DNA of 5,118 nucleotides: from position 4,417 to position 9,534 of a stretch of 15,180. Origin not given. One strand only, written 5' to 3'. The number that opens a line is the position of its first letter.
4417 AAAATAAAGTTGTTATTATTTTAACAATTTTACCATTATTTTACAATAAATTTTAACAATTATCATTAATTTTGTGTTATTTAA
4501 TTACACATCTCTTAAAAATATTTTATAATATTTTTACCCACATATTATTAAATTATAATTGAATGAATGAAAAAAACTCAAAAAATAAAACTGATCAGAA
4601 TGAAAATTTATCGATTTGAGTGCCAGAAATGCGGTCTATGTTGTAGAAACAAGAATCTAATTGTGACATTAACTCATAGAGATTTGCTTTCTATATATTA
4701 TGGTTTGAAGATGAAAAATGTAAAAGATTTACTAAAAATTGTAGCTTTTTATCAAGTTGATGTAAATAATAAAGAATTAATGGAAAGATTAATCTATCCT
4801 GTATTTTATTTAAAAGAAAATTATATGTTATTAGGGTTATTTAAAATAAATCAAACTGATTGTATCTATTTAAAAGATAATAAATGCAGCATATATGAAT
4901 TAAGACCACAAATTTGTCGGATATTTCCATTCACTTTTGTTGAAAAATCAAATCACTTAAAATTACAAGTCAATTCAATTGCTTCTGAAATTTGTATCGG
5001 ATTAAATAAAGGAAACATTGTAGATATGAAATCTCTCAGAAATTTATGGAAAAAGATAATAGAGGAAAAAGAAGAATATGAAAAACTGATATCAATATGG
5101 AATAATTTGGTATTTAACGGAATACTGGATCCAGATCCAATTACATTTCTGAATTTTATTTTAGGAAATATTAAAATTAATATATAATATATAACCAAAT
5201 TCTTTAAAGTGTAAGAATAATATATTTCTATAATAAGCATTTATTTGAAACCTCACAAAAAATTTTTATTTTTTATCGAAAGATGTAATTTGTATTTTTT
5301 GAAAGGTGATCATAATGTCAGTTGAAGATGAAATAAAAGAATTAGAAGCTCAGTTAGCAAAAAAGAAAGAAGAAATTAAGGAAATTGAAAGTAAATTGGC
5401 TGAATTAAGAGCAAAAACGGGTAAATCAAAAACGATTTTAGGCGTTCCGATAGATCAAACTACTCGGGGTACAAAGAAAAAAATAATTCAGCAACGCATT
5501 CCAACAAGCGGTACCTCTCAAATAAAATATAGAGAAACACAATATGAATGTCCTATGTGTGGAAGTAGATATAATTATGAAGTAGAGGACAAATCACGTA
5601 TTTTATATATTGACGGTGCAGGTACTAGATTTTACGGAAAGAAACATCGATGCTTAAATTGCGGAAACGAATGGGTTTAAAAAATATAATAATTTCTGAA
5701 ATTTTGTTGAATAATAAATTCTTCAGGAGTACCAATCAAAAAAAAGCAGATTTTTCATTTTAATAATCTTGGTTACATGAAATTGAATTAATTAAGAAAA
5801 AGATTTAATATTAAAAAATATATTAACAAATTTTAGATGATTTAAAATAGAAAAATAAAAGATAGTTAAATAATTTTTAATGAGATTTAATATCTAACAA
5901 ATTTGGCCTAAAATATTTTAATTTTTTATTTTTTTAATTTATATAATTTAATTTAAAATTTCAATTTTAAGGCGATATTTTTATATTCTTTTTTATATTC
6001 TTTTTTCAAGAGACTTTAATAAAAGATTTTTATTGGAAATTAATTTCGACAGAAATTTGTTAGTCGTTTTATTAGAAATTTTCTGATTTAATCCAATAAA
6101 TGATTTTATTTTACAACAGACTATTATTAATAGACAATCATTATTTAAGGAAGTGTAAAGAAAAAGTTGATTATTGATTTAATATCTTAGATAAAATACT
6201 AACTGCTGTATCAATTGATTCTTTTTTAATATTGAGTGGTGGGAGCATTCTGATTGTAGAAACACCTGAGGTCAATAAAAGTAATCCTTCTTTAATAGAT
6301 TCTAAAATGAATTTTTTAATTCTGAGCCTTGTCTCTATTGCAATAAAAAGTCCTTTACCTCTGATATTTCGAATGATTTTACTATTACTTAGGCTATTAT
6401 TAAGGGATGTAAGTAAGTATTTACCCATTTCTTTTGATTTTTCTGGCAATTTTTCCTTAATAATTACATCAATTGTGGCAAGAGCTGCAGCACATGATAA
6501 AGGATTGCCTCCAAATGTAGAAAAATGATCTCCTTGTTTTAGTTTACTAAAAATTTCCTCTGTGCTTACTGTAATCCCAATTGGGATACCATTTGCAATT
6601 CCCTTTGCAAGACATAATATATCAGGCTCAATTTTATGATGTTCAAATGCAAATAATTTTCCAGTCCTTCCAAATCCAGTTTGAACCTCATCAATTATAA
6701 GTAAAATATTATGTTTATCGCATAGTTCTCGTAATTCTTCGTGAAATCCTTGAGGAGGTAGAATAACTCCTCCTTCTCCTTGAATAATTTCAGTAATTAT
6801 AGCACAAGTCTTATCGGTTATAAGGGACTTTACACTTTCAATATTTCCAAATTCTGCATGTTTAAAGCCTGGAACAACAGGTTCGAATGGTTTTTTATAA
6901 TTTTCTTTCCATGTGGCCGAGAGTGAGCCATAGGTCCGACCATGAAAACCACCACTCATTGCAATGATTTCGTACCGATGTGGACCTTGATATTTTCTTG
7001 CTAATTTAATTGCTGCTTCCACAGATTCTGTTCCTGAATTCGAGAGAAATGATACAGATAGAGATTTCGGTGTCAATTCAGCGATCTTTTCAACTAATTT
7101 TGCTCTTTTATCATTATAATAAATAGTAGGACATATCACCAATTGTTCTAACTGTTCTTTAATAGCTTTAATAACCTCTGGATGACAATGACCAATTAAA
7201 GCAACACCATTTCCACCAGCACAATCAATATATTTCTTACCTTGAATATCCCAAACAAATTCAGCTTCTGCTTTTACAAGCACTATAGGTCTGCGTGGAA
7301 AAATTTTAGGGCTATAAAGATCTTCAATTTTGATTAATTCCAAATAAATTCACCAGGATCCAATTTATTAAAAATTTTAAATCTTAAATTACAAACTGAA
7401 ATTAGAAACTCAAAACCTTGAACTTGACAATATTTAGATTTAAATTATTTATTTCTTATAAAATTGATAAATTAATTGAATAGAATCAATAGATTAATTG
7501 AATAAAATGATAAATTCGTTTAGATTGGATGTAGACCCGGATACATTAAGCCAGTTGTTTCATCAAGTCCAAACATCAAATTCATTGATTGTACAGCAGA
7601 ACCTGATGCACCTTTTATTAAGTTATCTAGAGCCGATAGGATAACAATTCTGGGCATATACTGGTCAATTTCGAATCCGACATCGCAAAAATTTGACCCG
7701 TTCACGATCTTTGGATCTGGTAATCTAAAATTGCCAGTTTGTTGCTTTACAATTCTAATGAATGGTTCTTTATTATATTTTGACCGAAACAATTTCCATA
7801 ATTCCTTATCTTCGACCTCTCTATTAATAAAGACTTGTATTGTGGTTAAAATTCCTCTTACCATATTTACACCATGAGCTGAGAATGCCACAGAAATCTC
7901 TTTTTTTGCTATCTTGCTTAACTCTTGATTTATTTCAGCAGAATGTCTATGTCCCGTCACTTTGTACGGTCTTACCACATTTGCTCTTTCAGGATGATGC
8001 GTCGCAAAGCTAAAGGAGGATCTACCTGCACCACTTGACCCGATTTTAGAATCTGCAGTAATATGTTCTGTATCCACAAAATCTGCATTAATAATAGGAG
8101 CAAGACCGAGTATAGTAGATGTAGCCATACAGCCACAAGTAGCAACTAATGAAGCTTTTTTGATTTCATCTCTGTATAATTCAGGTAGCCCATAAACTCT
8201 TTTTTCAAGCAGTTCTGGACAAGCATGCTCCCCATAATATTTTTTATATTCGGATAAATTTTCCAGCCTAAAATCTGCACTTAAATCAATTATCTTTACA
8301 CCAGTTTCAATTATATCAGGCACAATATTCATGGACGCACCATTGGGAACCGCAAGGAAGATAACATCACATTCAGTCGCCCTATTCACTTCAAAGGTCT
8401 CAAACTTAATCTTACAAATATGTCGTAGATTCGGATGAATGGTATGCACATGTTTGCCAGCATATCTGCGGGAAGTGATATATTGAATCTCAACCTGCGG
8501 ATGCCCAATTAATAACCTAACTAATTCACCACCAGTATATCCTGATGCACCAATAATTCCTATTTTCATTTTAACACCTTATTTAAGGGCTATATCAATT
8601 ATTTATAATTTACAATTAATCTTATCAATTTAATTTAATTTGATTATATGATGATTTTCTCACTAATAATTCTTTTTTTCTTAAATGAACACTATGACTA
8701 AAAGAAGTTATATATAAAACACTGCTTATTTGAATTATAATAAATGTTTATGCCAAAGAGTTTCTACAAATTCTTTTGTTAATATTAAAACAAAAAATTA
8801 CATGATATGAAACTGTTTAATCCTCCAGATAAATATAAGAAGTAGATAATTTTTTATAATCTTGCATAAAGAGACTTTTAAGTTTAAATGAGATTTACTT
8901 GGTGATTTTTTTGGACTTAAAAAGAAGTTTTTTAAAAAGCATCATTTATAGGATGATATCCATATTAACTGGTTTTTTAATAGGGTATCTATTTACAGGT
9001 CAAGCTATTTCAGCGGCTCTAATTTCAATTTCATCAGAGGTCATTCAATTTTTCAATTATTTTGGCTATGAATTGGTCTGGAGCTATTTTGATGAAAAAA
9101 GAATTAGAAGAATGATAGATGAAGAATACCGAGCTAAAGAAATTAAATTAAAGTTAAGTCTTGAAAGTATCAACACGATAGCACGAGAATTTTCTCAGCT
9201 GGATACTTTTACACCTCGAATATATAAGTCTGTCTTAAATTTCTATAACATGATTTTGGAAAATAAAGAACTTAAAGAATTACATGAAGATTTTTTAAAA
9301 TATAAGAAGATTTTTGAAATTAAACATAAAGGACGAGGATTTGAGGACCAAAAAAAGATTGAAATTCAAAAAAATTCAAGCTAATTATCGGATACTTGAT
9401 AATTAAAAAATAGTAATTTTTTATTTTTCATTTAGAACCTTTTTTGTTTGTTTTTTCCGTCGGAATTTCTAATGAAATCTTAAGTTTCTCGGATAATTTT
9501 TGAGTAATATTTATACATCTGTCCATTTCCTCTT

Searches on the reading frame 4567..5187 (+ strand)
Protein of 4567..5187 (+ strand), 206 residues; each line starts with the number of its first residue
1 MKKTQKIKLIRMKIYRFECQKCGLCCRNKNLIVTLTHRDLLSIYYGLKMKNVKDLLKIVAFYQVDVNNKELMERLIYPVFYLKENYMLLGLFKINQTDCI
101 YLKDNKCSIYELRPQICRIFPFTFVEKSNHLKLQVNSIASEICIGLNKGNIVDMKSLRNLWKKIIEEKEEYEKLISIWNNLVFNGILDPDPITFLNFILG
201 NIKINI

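Call 8: search_protein_families(library=pfam, proteins=[window:4567-5187:+], max_evalue=0.001)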
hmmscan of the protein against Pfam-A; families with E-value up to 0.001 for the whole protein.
window:4567-5187:+ (206 aa): 1 family
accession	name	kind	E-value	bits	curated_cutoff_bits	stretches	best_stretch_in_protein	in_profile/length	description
PF03692.20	CxxCxxCC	-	1.6e-13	51.6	23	1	18-129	1-73/85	Putative zinc- or iron-chelating domain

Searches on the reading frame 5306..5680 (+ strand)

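Call 8: search_protein_families(library=pfam, proteins=[window:5306-5680:+], max_evalue=0.001)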
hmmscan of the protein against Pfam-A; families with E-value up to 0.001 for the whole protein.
window:5306-5680:+ (124 aa): 0 families

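Call 88: search_protein_families(library=pfam, proteins=[window:5306-5680:+], max_evalue=0.01)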
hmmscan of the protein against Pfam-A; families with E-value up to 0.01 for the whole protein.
window:5306-5680:+ (124 aa): 4 families
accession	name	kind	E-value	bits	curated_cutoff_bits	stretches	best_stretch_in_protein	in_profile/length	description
PF16808.10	PKcGMP_CC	-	0.0016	18.4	35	1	8-31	8-31/35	Coiled-coil N-terminus of cGMP-dependent protein kinase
PF04977.20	DivIC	-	0.0026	17.9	28.9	1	3-35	19-51/80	Septum formation initiator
PF23984.1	DUF7307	-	0.0044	17.4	27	1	5-45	11-52/129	Pam3 gp33-like protein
PF08274.17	Zn_Ribbon_YjdM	-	0.0051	17.2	30.8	0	82-94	5-15/30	PhnA Zinc-Ribbon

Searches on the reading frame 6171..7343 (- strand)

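Call 8: search_protein_families(library=pfam, proteins=[window:6171-7343:-], max_evalue=0.001)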
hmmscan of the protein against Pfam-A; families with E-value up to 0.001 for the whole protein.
window:6171-7343:- (390 aa): 2 families
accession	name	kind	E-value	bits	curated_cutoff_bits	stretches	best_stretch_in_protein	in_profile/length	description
PF00202.27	Aminotran_3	-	3.9e-120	401.7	30.5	1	19-388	10-403/403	Aminotransferase class-III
PF00155.27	Aminotran_1_2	-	0.00011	21.9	19.7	1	169-314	131-290/361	Aminotransferase class I and II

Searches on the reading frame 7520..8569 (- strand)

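Call 8: search_protein_families(library=pfam, proteins=[window:7520-8569:-], max_evalue=0.001)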
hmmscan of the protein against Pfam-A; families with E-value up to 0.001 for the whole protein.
window:7520-8569:- (349 aa): 3 families
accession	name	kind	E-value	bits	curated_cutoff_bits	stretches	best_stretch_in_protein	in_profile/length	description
PF22698.1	Semialdhyde_dhC_1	-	7e-52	176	27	1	147-316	1-165/165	Semialdehyde dehydrogenase, dimerisation domain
PF01118.30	Semialdhyde_dh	-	1.5e-35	122.6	26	1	2-139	1-121/121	Semialdehyde dehydrogenase, NAD binding domain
PF02774.23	Semialdhyde_dhC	-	8.3e-21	75.4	26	1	156-319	1-184/184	Semialdehyde dehydrogenase, dimerisation domain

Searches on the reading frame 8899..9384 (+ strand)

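Call 8: search_protein_families(library=pfam, proteins=[window:8899-9384:+], max_evalue=0.001)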
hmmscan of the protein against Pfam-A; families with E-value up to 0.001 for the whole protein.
window:8899-9384:+ (161 aa): 1 family
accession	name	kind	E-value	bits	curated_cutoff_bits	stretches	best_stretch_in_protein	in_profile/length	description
PF09834.14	DUF2061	-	3.6e-09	37.4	23.1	1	12-62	2-52/52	Predicted membrane protein (DUF2061)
